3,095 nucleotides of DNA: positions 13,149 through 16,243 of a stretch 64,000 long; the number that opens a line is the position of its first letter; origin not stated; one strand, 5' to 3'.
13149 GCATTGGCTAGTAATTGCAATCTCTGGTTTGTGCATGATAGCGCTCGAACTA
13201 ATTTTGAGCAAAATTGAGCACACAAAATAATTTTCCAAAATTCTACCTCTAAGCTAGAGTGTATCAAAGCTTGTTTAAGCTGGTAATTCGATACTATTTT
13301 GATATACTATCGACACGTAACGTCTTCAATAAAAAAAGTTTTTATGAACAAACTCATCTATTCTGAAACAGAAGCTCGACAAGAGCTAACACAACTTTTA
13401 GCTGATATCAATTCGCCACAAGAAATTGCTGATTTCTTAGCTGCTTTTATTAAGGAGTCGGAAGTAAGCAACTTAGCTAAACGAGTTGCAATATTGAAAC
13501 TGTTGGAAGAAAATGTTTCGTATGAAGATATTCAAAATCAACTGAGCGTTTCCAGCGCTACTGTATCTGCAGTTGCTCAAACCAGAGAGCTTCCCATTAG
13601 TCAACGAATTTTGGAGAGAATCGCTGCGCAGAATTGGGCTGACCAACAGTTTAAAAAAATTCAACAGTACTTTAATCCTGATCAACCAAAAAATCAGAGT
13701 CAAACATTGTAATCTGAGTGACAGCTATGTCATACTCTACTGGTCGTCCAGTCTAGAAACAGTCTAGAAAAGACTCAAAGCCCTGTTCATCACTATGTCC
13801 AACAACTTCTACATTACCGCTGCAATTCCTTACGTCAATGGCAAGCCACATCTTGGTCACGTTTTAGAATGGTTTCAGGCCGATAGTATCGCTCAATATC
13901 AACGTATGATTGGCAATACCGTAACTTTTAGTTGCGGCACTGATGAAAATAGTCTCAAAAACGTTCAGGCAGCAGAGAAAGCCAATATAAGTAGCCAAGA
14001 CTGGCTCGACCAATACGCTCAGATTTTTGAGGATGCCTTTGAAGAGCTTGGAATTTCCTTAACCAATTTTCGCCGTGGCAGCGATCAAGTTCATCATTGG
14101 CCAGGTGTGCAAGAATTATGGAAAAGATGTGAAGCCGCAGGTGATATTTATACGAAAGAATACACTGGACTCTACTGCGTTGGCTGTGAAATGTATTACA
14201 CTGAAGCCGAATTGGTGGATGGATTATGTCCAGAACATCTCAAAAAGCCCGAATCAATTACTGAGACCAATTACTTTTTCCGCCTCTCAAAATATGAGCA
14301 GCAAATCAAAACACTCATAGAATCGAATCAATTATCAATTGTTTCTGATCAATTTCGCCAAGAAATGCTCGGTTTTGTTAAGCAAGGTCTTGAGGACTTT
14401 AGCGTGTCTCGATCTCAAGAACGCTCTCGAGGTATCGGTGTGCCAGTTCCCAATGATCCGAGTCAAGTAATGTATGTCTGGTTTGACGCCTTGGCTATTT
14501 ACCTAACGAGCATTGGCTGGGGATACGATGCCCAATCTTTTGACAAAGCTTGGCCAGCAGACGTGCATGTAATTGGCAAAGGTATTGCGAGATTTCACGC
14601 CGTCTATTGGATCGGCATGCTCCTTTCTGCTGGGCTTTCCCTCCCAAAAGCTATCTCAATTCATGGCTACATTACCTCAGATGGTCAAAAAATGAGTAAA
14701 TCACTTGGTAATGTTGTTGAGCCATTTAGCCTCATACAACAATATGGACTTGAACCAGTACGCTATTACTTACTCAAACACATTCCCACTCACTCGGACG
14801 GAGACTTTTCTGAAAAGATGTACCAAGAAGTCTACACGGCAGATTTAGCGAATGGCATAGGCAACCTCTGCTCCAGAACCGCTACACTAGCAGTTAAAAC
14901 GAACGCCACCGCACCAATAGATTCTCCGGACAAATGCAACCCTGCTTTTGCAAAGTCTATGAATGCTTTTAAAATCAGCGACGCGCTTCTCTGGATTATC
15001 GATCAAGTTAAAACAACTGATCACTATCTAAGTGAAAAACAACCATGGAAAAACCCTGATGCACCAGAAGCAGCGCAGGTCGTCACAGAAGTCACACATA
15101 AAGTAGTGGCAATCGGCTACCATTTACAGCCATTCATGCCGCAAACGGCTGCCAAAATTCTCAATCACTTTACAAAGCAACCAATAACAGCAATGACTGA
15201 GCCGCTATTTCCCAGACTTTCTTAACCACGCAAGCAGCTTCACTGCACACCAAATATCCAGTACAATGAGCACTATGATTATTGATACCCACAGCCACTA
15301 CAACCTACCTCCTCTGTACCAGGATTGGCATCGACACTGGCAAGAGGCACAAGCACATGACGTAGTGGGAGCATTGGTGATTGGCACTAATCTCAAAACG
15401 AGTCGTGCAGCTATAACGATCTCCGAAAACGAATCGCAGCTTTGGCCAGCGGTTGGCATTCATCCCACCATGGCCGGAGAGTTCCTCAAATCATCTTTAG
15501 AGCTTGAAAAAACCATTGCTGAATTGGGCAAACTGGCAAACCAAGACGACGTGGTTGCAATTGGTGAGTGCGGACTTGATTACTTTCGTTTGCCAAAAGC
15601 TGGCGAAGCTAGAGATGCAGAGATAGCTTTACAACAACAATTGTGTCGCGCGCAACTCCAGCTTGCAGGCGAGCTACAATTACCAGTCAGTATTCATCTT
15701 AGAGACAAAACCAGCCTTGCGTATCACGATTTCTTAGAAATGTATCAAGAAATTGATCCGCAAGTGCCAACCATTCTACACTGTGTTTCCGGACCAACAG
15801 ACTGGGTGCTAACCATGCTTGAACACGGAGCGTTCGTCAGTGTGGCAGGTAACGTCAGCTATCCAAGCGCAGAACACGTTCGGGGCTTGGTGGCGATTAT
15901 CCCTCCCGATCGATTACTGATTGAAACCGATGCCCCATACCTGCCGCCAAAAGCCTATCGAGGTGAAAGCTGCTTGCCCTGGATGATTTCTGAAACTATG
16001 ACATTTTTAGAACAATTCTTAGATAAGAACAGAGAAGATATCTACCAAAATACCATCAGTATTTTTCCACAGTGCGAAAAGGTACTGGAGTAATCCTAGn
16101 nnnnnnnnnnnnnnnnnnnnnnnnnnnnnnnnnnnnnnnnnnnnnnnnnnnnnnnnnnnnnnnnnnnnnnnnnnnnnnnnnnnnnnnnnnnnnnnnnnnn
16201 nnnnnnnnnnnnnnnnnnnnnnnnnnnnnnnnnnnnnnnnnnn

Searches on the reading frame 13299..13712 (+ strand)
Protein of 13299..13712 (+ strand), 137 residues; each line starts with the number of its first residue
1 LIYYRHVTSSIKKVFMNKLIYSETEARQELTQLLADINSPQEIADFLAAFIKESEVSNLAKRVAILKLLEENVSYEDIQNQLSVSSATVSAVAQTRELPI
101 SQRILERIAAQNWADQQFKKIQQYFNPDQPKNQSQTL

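Call 4: search_protein_families(library=pfam, proteins=[window:13299-13712:+], max_evalue=0.01)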
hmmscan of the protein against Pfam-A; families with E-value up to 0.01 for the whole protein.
window:13299-13712:+ (137 aa): 1 family
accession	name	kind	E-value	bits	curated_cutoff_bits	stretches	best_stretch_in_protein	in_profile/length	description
PF01371.25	Trp_repressor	-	1e-11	45.2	27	1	28-94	4-71/88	Trp repressor protein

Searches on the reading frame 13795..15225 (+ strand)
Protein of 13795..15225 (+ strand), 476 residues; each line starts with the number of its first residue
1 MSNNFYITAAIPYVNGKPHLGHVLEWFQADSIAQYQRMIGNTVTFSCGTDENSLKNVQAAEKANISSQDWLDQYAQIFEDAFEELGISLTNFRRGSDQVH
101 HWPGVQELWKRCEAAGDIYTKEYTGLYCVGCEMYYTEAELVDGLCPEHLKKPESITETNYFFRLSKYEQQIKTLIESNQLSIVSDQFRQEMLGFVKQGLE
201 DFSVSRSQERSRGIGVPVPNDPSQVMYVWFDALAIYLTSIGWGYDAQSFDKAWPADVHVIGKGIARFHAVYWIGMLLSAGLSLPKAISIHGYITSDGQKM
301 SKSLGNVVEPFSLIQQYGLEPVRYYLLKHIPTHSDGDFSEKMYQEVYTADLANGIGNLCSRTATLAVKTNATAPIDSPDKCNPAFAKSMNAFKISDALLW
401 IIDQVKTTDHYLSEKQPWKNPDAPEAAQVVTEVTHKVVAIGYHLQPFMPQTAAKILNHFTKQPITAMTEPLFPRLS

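Call 4: search_protein_families(library=pfam, proteins=[window:13795-15225:+], max_evalue=0.01)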
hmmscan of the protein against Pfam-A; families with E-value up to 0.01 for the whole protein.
window:13795-15225:+ (476 aa): 4 families
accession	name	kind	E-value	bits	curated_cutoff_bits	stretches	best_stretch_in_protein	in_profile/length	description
PF09334.17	tRNA-synt_1g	-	6.8e-93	311.9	20.1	2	151-362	175-390/391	tRNA synthetases class I (M)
PF00133.28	tRNA-synt_1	-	4.6e-29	101.9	22.7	2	224-332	297-407/414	tRNA synthetases class I (I, L, M and V)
PF01406.26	tRNA-synt_1e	-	2.3e-11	44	27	1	290-343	244-296/301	tRNA synthetases class I (C) catalytic domain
PF01921.24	tRNA-synt_1f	-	0.0035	16.7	27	0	295-333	278-316/360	tRNA synthetases class I (K)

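Call 5: search_protein_families(library=ncbifam, proteins=[window:13795-15225:+], max_evalue=0.01)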
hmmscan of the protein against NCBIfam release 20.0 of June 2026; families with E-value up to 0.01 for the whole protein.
window:13795-15225:+ (476 aa): 21 families
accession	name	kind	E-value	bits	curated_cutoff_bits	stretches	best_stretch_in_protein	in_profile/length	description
NF008900.0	PRK12267.1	equivalog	7e-138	460.9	598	1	2-461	3-478/648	methionine--tRNA ligase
TIGR00398.1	metG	equivalog_domain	1.3e-116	390.5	336.35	1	5-460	1-502/530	methionine--tRNA ligase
NF001100.0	PRK00133.1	equivalog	1.3e-84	285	587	2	128-463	158-506/676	methionine--tRNA ligase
NF008860.0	PRK11893.2-2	equivalog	6.5e-65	220.2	761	3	248-366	321-438/583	methionine--tRNA ligase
NF009687.0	PRK13208.1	equivalog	2.9e-30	105.1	738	2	223-345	456-579/801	valine--tRNA ligase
TIGR00422.1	valS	equivalog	3.1e-30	104.9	612.1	2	224-342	449-569/863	valine--tRNA ligase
NF008957.0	PRK12300.1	subfamily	6.8e-26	90.5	677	2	282-458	609-778/946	leucine--tRNA ligase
TIGR00392.1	ileS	equivalog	1.3e-23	83.2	621.4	2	223-348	533-659/861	isoleucine--tRNA ligase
NF004349.1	PRK05729.1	equivalog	3.6e-23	81.7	704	2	224-462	439-686/860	valine--tRNA ligase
NF008859.0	PRK11893.2-1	equivalog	1.3e-18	67.3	553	2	156-362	184-391/498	methionine--tRNA ligase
NF000540.1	alt_ValS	exception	1.8e-18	65.9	900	2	225-326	498-601/827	valine--tRNA ligase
TIGR00395.1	leuS_arch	equivalog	5.1e-17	61.2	648.5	2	249-346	568-667/938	leucine--tRNA ligase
TIGR00396.1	leuS_bact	equivalog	2.2e-16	59.2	548.4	2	3-92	29-118/843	leucine--tRNA ligase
NF000257.1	MupA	exception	6.2e-16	57.3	1900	1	224-343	507-629/1024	mupirocin-resistant isoleucine--tRNA ligase MupA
NF000258.1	MupB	exception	1.7e-15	56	1900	2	224-344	511-632/1033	mupirocin-resistant isoleucine--tRNA ligase MupB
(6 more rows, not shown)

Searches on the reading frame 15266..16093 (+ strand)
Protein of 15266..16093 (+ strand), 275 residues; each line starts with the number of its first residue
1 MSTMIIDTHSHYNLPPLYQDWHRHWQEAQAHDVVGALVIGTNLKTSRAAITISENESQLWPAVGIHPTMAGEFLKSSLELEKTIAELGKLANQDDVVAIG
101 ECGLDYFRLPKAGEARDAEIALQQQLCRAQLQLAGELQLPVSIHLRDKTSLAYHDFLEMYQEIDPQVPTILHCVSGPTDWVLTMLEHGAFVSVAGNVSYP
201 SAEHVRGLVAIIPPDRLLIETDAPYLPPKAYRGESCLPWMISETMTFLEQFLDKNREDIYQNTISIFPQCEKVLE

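Call 4: search_protein_families(library=pfam, proteins=[window:15266-16093:+], max_evalue=0.01)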
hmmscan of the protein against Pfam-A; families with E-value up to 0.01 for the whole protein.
window:15266-16093:+ (275 aa): 2 families
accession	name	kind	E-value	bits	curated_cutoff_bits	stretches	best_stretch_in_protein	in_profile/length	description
PF01026.27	TatD_DNase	-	2.5e-58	197.9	27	1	6-267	1-248/253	TatD related DNase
PF04909.20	Amidohydro_2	-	0.0026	18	26.4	1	113-232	119-256/289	Amidohydrolase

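Call 5: search_protein_families(library=ncbifam, proteins=[window:15266-16093:+], max_evalue=0.01)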
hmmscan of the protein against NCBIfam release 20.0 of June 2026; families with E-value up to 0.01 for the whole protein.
window:15266-16093:+ (275 aa): 5 families
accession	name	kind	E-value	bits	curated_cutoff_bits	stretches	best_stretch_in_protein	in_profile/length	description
TIGR00010.1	TIGR00010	subfamily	1.5e-51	175.3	206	1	5-263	1-243/253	YchF/TatD family DNA exonuclease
NF007745.0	PRK10425.1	equivalog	3.9e-34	118.1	395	1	21-231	17-212/260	3'-5' ssDNA/RNA exonuclease TatD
NF008522.0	PRK11449.1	equivalog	4.6e-29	101.3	481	1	1-267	1-256/259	metal-dependent hydrolase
NF008075.0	PRK10812.1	equivalog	2.6e-28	99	438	1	5-266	3-249/265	metal-dependent hydrolase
NF041926.1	QatD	equivalog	1.1e-16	60.7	230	1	7-262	1-231/239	Qat anti-phage system TatD family nuclease QatD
